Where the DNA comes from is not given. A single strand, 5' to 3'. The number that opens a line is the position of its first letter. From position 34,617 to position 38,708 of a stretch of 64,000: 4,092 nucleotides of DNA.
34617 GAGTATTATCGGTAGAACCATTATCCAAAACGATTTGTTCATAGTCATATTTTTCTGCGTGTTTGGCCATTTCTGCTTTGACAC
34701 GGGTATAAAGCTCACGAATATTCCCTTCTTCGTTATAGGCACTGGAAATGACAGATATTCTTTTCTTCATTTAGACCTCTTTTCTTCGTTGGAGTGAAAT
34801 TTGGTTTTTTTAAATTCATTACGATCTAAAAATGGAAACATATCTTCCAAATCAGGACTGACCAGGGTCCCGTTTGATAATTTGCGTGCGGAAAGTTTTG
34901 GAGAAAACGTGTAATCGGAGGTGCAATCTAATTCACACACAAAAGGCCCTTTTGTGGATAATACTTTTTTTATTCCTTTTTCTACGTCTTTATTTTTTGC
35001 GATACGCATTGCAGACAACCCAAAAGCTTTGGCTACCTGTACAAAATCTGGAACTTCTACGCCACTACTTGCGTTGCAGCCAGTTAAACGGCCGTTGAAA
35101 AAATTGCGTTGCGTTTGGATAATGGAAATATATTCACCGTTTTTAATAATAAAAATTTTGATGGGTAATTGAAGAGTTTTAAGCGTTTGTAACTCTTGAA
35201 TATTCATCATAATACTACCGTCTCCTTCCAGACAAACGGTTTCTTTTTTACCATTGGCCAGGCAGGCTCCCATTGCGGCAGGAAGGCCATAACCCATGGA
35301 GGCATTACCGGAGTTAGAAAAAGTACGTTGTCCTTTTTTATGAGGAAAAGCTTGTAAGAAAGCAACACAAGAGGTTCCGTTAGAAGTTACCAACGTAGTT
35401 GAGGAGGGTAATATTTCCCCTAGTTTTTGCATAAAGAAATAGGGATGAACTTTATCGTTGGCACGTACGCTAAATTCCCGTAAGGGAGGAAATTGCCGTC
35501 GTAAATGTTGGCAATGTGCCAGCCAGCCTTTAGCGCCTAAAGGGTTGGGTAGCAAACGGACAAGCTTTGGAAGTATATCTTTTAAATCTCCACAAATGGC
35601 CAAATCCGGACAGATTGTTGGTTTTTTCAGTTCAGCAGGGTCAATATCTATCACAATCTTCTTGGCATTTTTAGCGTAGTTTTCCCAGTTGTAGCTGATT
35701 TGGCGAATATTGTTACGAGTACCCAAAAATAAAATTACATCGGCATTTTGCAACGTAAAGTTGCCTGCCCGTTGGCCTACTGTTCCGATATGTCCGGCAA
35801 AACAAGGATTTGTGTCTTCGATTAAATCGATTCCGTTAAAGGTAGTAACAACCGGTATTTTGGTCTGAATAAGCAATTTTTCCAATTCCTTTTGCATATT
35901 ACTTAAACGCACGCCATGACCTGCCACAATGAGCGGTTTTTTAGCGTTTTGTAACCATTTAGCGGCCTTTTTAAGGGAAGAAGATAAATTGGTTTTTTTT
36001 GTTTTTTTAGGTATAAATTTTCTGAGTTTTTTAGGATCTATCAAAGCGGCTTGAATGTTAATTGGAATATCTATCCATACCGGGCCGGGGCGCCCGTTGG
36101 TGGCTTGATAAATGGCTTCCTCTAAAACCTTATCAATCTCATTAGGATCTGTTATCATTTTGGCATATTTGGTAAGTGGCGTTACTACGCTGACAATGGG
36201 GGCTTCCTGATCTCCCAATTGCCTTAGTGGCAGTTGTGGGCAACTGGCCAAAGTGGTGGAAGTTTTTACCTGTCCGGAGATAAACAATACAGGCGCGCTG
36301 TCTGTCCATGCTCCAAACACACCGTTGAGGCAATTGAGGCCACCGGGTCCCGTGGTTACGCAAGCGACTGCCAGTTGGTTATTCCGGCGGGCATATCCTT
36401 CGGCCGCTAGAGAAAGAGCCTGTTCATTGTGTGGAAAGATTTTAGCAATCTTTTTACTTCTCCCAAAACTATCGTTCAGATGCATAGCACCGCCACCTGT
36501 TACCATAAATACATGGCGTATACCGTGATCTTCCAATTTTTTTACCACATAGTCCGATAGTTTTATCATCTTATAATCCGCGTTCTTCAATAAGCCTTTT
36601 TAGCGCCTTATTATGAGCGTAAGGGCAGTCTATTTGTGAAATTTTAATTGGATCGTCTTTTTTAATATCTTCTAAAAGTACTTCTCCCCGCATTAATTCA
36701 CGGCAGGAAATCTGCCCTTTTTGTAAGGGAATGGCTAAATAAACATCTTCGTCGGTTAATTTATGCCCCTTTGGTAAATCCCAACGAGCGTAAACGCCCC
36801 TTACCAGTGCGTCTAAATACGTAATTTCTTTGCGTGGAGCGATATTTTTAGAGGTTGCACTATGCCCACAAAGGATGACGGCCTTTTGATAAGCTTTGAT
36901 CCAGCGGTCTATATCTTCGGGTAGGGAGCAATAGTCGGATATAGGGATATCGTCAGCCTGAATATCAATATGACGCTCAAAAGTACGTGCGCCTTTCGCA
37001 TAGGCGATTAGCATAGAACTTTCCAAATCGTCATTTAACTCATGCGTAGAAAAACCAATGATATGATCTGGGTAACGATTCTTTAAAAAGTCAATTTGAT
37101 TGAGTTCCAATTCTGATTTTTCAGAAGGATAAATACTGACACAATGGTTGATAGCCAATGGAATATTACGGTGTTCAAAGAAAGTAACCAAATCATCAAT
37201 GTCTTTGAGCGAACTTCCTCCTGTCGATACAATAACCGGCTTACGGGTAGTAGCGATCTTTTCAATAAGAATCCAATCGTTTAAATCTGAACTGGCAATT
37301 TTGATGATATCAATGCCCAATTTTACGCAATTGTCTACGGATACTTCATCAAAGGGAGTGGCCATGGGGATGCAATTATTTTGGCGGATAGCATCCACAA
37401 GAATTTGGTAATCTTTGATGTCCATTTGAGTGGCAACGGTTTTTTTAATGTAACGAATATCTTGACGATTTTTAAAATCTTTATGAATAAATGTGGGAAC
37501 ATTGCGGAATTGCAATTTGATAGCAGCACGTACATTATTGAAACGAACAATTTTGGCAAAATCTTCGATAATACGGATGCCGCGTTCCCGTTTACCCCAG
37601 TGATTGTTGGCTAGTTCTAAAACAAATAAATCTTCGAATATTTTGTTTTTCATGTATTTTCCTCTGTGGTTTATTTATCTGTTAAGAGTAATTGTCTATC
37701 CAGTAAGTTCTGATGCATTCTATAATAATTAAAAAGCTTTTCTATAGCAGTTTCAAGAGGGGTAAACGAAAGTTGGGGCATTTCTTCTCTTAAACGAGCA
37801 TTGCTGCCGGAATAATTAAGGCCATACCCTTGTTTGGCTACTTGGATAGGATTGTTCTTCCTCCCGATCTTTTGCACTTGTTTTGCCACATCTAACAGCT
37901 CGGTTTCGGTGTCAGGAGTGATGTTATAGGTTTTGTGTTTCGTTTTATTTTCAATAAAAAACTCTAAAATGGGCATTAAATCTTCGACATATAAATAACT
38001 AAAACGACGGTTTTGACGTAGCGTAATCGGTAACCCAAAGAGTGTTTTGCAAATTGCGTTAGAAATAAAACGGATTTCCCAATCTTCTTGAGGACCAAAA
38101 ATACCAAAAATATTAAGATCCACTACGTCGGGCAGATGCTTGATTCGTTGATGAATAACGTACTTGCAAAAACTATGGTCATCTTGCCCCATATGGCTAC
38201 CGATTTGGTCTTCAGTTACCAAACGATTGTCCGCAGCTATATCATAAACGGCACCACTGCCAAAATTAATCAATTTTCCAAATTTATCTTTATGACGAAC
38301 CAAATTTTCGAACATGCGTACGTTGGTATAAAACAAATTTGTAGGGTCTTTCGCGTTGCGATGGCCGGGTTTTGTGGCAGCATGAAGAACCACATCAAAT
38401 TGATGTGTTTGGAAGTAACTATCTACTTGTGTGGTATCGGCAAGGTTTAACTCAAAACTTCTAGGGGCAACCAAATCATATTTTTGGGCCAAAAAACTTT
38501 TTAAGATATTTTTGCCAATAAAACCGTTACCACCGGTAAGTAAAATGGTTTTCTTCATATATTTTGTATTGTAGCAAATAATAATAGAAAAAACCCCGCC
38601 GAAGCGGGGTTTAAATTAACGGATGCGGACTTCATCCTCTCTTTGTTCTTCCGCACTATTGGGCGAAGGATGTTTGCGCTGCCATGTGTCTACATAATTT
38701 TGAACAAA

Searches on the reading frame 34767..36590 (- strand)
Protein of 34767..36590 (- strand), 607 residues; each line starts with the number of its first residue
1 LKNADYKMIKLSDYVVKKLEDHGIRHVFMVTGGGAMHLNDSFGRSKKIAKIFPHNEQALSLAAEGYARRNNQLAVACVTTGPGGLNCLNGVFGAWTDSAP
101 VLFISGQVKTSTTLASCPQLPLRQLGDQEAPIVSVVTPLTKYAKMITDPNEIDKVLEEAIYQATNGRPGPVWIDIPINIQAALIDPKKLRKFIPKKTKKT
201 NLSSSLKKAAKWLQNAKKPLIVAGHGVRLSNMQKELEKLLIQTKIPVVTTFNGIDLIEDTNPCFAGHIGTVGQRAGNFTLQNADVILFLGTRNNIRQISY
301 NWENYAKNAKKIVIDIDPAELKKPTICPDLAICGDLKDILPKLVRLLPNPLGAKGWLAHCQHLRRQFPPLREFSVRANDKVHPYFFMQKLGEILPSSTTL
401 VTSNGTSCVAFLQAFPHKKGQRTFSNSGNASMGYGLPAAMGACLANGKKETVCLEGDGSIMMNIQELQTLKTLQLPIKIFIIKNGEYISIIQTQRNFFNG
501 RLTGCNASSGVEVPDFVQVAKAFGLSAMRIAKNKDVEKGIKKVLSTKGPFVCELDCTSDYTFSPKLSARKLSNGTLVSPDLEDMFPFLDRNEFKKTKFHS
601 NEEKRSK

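Call 34: search_protein_families(library=pfam, proteins=[window:34767-36590:-], max_evalue=0.01)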
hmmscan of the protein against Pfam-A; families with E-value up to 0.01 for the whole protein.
window:34767-36590:- (607 aa): 4 families
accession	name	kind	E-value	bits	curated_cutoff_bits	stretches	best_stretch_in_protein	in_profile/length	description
PF00205.28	TPP_enzyme_M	-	2.1e-37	128.3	30.4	1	206-343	1-137/137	Thiamine pyrophosphate enzyme, central domain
PF02775.26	TPP_enzyme_C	-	1.8e-35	122.4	21.9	1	405-553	3-150/151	Thiamine pyrophosphate enzyme, C-terminal TPP binding domain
PF02776.23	TPP_enzyme_N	-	3e-30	104.9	26.8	1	10-114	2-106/119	Thiamine pyrophosphate enzyme, N-terminal TPP binding domain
PF02552.22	CO_dh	-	2.1e-05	24.8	21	1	197-266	16-85/168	CO dehydrogenase beta subunit/acetyl-CoA synthase epsilon subunit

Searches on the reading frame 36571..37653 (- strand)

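Call 34: search_protein_families(library=pfam, proteins=[window:36571-37653:-], max_evalue=0.01)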
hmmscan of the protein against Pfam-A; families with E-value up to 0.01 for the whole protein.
window:36571-37653:- (360 aa): 2 families
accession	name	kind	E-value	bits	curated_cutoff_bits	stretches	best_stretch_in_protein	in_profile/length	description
PF03102.20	NeuB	-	1.6e-36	126.4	22.1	1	44-250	12-224/241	NeuB family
PF08666.17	SAF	-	1.2e-05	26.1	21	1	285-340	2-61/63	SAF domain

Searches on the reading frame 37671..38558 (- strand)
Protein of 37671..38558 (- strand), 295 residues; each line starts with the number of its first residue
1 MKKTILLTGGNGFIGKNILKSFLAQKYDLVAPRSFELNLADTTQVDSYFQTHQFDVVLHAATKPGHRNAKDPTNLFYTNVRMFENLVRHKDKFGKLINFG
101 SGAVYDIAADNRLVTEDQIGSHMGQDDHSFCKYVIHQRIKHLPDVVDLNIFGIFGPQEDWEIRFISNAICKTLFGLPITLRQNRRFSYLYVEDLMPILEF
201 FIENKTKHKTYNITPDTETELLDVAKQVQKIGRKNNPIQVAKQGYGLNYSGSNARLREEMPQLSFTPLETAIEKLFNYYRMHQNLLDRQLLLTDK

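Call 35: search_protein_families(library=pfam, proteins=[window:37671-38558:-], max_evalue=0.01)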
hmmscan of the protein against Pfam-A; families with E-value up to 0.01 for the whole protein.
window:37671-38558:- (295 aa): 3 families
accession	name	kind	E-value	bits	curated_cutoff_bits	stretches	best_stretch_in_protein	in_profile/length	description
PF01370.27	Epimerase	-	2.3e-22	80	20.9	1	5-213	1-239/240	NAD dependent epimerase/dehydratase family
PF04321.23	RmlD_sub_bind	-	1.1e-09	38.3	27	1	4-117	2-117/287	RmlD substrate binding domain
PF16363.11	GDP_Man_Dehyd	-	1.7e-05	24.9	27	0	6-30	1-25/332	GDP-mannose 4,6 dehydratase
